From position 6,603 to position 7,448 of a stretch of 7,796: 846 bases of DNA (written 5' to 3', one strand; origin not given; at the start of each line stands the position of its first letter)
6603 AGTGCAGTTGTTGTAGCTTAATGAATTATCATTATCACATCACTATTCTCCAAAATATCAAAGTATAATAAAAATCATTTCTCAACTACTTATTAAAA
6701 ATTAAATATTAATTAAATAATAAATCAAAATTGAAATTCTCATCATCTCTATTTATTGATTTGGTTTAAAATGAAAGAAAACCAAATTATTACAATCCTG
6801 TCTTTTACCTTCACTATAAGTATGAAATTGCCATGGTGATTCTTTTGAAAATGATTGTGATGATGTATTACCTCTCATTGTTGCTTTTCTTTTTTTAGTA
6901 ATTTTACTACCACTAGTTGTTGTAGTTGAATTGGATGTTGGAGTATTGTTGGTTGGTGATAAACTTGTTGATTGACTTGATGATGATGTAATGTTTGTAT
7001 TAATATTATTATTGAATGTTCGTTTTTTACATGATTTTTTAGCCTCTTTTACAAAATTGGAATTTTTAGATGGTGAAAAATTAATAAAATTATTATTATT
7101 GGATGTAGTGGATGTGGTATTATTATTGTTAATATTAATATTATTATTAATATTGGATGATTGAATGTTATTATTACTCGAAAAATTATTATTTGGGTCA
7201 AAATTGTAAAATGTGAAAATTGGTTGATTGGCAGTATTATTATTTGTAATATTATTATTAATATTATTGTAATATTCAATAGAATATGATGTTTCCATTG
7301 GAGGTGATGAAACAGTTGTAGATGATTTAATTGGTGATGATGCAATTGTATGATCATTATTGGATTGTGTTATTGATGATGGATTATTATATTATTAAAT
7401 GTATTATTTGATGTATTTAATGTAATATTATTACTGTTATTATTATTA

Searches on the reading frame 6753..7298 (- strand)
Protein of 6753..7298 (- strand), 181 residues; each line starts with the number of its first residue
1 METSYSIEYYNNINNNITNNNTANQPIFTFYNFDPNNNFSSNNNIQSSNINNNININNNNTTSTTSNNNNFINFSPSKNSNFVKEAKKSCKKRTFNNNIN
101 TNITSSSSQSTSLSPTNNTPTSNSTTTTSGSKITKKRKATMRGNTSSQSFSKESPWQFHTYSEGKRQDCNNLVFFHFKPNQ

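Call 7: search_protein_families(library=pfam, proteins=[window:6753-7298:-], max_evalue=1)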
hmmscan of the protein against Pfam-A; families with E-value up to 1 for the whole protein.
window:6753-7298:- (181 aa): 1 family
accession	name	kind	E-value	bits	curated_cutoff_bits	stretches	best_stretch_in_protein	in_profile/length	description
PF09810.15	Exo5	-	0.034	14.1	25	1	4-111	192-288/367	Exonuclease V - a 5' deoxyribonuclease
